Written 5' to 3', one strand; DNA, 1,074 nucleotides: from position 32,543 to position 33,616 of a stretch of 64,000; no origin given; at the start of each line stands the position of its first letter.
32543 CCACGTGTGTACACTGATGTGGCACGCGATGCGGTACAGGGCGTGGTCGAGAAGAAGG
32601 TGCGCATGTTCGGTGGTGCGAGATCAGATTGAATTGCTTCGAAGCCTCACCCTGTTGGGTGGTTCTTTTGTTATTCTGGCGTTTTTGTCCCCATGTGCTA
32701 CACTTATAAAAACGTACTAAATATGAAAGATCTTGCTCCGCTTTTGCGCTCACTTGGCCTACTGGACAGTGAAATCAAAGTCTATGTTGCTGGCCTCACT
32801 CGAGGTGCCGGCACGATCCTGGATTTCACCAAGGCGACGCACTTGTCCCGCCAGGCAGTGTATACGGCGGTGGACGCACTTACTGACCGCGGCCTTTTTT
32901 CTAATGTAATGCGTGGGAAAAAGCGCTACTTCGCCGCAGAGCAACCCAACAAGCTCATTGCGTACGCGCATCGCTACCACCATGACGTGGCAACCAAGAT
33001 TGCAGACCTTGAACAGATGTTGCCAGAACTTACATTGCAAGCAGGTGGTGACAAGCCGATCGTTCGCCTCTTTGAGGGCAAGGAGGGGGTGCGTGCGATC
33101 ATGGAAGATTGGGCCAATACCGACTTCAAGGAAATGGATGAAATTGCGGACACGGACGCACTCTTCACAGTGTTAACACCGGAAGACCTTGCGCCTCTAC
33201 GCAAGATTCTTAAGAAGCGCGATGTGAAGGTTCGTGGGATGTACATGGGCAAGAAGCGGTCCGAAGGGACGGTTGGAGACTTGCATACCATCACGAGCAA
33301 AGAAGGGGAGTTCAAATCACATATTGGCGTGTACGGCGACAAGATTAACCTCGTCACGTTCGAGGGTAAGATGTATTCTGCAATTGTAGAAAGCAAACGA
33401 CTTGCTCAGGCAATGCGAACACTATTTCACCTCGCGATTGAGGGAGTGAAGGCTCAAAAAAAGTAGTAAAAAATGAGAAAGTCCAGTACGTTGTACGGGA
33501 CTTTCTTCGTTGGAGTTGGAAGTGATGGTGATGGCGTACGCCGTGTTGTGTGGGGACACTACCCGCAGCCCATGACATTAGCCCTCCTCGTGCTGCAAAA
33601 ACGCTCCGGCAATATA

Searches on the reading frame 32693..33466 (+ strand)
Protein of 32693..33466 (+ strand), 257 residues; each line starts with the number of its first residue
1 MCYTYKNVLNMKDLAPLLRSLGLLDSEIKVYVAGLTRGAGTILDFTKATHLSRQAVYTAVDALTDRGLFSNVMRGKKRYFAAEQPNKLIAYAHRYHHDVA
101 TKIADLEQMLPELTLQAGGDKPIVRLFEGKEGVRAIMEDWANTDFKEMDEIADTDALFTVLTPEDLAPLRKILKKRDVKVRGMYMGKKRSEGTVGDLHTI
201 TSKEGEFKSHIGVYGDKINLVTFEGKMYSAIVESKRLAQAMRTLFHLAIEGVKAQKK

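Call 38: find_homologous_proteins(query=window:32693-33466:+, max_evalue=1e-10)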
Query window:32693-33466:+ (257 aa): 119 proteins with E <= 1e-10 among 1012 candidates.
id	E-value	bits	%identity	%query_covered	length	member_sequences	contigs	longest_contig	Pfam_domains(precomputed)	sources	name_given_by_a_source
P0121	7.7e-157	538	100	96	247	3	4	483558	PF01978.26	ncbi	-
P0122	2.7e-138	477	84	100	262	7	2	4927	PF01978.26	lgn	-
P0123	3.4e-86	307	59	96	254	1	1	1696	PF01978.26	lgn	-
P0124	6.2e-86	306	60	95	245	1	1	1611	PF01978.26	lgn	-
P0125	5.7e-82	293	57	94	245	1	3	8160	PF01978.26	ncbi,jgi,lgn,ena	-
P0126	3.1e-80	287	56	95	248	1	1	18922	PF01978.26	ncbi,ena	-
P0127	7.6e-80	286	57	94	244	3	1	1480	PF01978.26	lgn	-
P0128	8.9e-80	286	57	93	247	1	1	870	PF01978.26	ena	-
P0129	1.8e-79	285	55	95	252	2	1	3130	PF01978.26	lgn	-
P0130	6.2e-79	283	57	94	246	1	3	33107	PF01978.26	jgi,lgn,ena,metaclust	metaclust:\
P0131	7.0e-79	283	53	96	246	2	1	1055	PF01978.26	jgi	jgi:sugar-specific transcriptional regulator TrmB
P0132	7.6e-79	283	55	95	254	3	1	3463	PF01978.26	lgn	-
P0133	8.9e-79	282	56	93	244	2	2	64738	PF01978.26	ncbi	-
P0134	1.0e-78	282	55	93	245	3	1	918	PF01978.26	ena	-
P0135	5.9e-78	280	55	95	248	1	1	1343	PF01978.26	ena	-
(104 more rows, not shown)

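Call 39: find_encoding_contigs(protein=P0125, flank=3000, max_places=3)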
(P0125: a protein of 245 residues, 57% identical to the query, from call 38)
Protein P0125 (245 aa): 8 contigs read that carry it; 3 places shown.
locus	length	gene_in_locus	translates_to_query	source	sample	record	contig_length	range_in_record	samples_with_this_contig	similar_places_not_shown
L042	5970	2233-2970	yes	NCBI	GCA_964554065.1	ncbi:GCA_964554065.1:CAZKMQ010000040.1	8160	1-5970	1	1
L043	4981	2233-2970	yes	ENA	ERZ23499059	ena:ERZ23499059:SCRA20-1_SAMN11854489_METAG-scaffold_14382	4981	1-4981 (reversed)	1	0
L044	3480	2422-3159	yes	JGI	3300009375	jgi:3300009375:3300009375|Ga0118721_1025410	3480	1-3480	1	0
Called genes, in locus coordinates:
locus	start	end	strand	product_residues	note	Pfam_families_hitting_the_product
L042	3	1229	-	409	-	?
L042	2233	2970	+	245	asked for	PF01978:TrmB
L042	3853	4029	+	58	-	PF00313:CSD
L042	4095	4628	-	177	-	-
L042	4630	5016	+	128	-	-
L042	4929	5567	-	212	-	PF00730:HhH-GPD, PF00633:HHH (faint), PF10576:EndIII_4Fe-2S (weak)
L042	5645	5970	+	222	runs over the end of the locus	PF10108:DNA_pol_B_exo2, PF13482:RNase_H_2 (weak)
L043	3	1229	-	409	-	?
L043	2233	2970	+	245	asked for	PF01978:TrmB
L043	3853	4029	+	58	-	PF00313:CSD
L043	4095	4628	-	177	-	-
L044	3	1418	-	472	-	?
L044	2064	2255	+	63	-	-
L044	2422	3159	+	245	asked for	PF01978:TrmB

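Call 40: find_encoding_contigs(protein=P0126, flank=3000, max_places=2)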
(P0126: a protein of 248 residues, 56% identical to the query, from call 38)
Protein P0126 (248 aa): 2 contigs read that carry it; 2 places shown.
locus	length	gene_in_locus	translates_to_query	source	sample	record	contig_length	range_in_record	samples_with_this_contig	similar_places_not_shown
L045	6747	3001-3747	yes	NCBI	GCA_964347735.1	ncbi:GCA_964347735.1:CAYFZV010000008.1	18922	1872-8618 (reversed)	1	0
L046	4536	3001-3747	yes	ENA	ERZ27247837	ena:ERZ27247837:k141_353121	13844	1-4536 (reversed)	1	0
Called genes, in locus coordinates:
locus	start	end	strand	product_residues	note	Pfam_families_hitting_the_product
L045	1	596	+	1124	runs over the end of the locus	PF00133:tRNA-synt_1, PF00300:His_Phos_1, PF00133:tRNA-synt_1, PF09334:tRNA-synt_1g (weak), PF08264:Anticodon_1, PF19302:DUF5915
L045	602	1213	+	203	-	-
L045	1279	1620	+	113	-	-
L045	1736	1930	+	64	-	-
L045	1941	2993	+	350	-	-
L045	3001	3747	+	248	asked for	PF01978:TrmB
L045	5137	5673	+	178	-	PF20935:DUF6847 (faint)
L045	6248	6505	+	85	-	-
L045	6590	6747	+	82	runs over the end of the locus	-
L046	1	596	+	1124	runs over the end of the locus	PF00133:tRNA-synt_1, PF00300:His_Phos_1, PF00133:tRNA-synt_1, PF09334:tRNA-synt_1g (weak), PF08264:Anticodon_1, PF19302:DUF5915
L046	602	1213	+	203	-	-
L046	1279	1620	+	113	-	-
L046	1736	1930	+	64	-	-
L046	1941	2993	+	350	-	-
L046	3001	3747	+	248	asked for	PF01978:TrmB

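Call 41: find_encoding_contigs(protein=P0130, flank=3000, max_places=3)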
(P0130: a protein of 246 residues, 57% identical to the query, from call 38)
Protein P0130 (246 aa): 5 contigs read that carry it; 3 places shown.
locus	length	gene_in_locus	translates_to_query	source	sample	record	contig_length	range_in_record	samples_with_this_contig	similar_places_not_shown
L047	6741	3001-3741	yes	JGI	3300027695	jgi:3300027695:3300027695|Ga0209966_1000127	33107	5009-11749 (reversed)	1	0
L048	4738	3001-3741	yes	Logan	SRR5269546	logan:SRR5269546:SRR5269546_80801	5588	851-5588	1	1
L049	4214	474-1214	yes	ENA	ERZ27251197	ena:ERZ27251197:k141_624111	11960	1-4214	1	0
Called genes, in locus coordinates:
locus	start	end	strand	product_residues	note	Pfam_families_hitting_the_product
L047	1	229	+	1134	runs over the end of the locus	PF00133:tRNA-synt_1, PF00300:His_Phos_1, PF00133:tRNA-synt_1, PF09334:tRNA-synt_1g (weak), PF08264:Anticodon_1, PF19302:DUF5915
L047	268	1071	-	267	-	-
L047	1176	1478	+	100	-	-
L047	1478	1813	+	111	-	-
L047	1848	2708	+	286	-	PF00892:EamA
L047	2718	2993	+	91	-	-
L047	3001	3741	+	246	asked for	PF01978:TrmB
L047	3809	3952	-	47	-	-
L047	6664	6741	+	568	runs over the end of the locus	PF05731:TROVE, PF25045:vWA_Ro60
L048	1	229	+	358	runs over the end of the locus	?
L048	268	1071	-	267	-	-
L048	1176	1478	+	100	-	-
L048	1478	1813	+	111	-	-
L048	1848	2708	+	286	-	PF00892:EamA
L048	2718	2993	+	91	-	-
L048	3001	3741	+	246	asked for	PF01978:TrmB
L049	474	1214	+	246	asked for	PF01978:TrmB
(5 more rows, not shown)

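Call 42: find_encoding_contigs(protein=P0124, flank=3000, max_places=2)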
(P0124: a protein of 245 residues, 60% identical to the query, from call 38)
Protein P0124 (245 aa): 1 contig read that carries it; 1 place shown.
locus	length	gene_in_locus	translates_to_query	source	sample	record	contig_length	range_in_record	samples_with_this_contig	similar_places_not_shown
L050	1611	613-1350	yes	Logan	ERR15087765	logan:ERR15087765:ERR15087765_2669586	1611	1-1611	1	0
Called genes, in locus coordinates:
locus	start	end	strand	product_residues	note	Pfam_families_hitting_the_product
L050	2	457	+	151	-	?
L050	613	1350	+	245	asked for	PF01978:TrmB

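Call 55: search_protein_families(library=pfam, proteins=[window:32693-33466:+], max_evalue=0.01)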
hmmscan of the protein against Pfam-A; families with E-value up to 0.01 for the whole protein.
window:32693-33466:+ (257 aa): 1 family
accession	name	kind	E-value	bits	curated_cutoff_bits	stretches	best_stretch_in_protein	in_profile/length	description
PF01978.25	TrmB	-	7e-08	32.6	25.6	1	18-82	1-65/68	Sugar-specific transcriptional regulator TrmB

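Call 73: find_encoding_contigs(protein=P0123, flank=3000, max_places=3)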
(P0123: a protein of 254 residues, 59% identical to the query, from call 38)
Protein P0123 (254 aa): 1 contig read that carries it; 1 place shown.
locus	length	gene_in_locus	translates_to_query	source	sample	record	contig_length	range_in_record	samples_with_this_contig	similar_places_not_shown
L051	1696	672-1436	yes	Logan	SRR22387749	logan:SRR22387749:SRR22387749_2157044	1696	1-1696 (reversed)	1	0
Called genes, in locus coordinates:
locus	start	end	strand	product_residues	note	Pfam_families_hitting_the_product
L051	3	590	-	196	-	?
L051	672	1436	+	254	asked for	PF01978:TrmB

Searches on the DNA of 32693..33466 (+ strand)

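Call 43: search_rna_families(sources=[L042, L044, L045, L047, L050], threshold=gathering)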
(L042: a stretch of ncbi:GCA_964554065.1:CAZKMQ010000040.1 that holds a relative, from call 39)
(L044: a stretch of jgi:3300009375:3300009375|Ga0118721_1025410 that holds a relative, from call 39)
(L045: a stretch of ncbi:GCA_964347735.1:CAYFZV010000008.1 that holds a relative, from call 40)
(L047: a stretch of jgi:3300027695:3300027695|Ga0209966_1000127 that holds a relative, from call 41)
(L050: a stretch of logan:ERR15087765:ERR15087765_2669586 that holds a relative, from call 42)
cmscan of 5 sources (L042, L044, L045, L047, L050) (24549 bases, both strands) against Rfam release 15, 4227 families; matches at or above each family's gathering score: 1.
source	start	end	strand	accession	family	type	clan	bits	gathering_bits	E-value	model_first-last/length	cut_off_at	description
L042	4871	4943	-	RF00005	tRNA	Gene; tRNA;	CL00001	63.1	29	9.6e-12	1-71/71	no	tRNA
